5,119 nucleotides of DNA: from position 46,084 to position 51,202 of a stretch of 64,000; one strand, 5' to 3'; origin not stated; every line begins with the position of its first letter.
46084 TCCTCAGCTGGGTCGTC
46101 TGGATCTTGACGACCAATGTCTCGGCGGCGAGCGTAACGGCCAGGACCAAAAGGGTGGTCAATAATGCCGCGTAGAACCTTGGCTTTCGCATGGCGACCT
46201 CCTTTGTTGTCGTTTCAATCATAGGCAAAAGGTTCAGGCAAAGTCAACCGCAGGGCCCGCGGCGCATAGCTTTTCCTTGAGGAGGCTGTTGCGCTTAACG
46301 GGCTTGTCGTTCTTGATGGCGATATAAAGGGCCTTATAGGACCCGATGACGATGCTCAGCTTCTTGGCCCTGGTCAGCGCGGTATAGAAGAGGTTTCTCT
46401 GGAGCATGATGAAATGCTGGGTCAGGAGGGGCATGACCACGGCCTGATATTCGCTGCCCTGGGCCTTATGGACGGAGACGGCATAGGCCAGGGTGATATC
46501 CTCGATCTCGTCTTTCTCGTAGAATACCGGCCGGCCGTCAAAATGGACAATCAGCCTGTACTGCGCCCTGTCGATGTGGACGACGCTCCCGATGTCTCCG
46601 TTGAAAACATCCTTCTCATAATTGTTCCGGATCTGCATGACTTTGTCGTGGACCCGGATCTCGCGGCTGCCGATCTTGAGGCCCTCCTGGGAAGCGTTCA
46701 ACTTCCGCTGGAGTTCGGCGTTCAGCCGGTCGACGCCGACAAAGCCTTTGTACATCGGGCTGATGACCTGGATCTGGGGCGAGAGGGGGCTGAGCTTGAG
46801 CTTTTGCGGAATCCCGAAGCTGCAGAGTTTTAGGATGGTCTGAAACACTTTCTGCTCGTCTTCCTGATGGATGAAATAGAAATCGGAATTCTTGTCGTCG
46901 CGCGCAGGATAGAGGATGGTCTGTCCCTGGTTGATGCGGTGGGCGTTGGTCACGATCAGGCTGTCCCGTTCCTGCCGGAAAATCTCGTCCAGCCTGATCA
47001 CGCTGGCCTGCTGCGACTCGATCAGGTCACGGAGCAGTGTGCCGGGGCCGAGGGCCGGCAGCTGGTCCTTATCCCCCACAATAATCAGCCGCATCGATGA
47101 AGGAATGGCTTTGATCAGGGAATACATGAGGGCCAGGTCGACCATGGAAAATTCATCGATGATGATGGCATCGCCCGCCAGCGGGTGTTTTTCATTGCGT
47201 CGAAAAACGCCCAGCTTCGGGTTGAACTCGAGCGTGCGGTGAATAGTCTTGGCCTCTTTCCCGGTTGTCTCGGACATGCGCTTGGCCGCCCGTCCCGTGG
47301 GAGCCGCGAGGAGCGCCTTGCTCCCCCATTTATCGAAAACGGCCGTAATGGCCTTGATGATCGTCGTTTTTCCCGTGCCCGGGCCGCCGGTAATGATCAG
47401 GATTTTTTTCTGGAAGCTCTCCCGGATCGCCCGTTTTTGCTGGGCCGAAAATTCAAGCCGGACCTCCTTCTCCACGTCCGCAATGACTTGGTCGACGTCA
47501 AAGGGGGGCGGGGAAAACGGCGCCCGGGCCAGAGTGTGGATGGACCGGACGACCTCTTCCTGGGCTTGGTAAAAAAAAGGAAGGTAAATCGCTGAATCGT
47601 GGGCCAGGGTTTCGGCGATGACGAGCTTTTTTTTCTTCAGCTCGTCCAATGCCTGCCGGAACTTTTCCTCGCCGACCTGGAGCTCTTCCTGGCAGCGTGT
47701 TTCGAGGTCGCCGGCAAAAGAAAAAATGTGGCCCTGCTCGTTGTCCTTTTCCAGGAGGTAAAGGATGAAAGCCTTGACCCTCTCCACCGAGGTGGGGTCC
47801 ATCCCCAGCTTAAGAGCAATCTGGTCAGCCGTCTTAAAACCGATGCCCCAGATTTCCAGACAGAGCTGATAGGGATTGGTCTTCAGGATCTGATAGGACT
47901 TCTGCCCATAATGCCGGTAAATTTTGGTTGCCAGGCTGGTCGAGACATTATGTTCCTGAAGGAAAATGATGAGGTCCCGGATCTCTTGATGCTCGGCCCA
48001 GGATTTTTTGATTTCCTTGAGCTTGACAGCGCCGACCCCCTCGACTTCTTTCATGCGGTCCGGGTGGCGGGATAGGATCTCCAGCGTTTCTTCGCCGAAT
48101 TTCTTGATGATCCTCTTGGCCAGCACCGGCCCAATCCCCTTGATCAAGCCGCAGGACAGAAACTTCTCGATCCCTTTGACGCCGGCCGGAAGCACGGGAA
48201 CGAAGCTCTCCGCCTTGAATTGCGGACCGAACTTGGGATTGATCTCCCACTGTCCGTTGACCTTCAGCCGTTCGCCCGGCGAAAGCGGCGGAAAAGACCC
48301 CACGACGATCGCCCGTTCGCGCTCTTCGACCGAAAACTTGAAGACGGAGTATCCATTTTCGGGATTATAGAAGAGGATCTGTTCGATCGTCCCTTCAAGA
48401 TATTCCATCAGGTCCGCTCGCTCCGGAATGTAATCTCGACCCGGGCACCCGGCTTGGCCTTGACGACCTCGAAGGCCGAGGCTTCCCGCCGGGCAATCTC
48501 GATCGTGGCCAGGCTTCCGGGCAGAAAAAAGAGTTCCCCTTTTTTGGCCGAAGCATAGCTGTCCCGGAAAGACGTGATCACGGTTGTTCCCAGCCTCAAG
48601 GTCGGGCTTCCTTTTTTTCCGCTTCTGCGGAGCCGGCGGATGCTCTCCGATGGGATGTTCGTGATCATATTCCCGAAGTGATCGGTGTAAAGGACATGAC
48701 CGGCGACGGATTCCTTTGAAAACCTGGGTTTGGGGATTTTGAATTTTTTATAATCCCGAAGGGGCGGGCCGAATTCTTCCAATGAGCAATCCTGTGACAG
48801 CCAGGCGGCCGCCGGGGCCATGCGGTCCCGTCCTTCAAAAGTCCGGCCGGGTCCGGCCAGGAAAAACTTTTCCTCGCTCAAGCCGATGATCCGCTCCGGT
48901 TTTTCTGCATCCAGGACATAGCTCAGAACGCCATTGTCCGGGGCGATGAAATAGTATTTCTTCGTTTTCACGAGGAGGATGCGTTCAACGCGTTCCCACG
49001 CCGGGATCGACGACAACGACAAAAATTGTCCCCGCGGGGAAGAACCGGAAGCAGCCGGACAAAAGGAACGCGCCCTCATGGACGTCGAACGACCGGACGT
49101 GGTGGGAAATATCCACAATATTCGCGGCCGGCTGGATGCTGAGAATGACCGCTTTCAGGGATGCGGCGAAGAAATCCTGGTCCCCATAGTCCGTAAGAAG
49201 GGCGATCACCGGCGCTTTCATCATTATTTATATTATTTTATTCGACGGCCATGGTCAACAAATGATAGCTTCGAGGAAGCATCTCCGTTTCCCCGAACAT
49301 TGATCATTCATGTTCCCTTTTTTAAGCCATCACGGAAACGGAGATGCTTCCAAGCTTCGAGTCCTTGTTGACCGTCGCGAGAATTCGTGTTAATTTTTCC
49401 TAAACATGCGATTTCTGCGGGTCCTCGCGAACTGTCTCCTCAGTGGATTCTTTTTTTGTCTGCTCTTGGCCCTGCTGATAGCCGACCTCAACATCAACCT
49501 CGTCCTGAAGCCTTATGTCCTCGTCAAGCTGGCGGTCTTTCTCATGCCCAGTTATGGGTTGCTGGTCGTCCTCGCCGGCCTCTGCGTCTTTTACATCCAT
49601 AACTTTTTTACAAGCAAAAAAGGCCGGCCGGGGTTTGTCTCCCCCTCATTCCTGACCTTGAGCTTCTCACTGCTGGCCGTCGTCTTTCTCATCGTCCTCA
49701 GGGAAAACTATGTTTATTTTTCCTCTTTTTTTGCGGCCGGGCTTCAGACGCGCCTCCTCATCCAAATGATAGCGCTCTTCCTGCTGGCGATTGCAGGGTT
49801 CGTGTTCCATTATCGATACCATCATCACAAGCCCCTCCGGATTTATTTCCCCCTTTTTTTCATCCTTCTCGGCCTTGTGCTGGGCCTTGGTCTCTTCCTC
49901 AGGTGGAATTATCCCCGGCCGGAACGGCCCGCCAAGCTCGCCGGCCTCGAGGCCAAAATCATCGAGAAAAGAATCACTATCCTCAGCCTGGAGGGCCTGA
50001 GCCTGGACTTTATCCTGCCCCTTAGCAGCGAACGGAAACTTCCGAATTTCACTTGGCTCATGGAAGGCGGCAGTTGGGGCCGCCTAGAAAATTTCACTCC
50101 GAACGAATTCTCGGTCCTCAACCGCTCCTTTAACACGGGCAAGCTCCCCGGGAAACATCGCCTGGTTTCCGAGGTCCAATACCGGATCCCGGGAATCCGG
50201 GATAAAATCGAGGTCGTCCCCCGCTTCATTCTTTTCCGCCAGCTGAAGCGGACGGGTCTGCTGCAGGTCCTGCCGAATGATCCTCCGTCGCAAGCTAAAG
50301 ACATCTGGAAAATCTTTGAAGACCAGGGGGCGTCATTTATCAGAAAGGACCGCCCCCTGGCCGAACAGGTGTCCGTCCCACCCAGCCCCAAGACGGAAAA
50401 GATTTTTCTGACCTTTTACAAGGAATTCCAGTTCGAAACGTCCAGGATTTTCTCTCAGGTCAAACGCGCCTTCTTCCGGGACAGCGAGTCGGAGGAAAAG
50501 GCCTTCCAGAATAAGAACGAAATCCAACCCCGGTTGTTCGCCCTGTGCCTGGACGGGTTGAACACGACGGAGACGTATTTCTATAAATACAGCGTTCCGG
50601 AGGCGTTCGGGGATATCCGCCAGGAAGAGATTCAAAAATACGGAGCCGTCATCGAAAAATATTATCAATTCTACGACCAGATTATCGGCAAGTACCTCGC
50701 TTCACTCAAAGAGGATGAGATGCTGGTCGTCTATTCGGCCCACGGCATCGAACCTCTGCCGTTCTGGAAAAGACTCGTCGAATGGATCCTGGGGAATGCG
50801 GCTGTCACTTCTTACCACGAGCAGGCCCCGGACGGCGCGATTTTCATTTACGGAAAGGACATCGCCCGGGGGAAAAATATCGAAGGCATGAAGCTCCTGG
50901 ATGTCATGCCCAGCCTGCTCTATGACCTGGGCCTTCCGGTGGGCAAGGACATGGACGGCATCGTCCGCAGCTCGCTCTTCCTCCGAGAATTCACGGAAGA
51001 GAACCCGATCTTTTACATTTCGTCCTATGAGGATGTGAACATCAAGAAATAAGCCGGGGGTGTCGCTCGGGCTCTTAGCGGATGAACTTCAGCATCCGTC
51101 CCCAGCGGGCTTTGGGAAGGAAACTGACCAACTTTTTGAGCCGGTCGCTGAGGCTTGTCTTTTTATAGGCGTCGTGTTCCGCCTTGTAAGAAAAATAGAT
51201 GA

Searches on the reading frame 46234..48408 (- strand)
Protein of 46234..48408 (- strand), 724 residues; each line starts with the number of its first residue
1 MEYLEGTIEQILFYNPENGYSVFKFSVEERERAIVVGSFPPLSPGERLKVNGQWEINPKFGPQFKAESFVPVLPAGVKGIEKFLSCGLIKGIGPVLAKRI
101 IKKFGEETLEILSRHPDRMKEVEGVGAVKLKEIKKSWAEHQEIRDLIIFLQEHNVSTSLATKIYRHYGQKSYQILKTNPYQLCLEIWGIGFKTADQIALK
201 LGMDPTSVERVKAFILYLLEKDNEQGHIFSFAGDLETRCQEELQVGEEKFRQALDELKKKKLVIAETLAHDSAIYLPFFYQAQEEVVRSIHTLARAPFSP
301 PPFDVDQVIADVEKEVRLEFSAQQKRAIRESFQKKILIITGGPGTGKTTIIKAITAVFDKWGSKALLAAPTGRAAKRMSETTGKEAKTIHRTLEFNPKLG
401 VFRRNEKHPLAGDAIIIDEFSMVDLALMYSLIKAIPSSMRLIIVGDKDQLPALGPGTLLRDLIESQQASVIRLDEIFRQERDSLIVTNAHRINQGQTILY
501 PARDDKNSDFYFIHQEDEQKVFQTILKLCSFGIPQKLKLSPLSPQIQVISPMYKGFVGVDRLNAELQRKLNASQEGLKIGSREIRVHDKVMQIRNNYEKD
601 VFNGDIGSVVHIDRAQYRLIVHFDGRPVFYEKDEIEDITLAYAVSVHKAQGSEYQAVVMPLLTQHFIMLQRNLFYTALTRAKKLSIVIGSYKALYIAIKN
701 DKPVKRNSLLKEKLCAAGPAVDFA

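Call 79: search_protein_families(library=pfam, proteins=[window:46234-48408:-], max_evalue=0.00001)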
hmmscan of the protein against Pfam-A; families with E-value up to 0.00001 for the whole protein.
window:46234-48408:- (724 aa): 11 families
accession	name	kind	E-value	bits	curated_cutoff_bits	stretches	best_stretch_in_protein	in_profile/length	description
PF13245.12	AAA_19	-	3.4e-46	157.2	25.1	1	324-455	1-134/134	AAA domain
PF13604.12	AAA_30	-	4.3e-40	137.9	27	1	320-498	2-174/191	AAA domain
PF14490.11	HHH_RecD2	-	6.2e-39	132.2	27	1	139-229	1-92/92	ATP-dependent RecD2 DNA helicase HHH domain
PF23139.1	OB_YrrC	-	2.7e-24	85.4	27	1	1-74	1-76/76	ATP-dependent DNA helicase YrrC, OB-fold domain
PF18335.7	SH3_13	-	1.1e-19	70.4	41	1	562-623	1-65/65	ATP-dependent RecD-like DNA helicase SH3 domain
PF13538.12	UvrD_C_2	-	4e-18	65.5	27.4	1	640-688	1-52/52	UvrD-like helicase C-terminal domain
PF01443.25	Viral_helicase1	-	6.3e-12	46.2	21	0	338-452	2-99/228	Viral superfamily 1 RNA helicase core domain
PF13086.12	AAA_11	-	3.9e-10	40.4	27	0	320-379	2-69/257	AAA domain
PF14520.12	HHH_5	-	8.4e-07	29.8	27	0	89-137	7-55/57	Helix-hairpin-helix domain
PF13521.12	AAA_28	-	1.2e-06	29.3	27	0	338-362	3-24/164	AAA domain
PF00580.27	UvrD-helicase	-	3.7e-06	27.3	23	0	322-382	3-65/271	UvrD/REP helicase N-terminal domain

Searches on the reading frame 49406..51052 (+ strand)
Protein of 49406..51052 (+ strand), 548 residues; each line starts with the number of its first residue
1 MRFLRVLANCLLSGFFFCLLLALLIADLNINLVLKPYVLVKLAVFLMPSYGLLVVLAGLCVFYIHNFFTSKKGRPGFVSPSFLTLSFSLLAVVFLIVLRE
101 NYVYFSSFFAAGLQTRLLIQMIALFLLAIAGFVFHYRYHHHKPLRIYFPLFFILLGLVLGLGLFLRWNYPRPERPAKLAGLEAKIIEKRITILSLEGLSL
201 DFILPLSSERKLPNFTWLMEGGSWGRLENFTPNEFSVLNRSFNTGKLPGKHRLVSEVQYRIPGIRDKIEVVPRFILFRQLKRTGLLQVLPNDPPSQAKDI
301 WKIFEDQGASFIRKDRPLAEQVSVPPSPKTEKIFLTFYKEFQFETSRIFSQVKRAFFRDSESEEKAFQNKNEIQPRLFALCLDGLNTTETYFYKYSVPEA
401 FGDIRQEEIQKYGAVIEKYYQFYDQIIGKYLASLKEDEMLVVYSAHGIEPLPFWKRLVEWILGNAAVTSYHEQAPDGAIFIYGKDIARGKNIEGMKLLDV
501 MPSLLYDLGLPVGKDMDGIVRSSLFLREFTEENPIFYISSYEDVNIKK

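Call 79: search_protein_families(library=pfam, proteins=[window:49406-51052:+], max_evalue=0.00001)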
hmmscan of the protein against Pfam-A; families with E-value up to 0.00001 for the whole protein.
window:49406-51052:+ (548 aa): 1 family
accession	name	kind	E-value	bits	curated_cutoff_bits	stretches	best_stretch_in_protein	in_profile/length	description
PF01663.27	Phosphodiest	-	1.9e-09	38.1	23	1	192-460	3-232/342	Type I phosphodiesterase / nucleotide pyrophosphatase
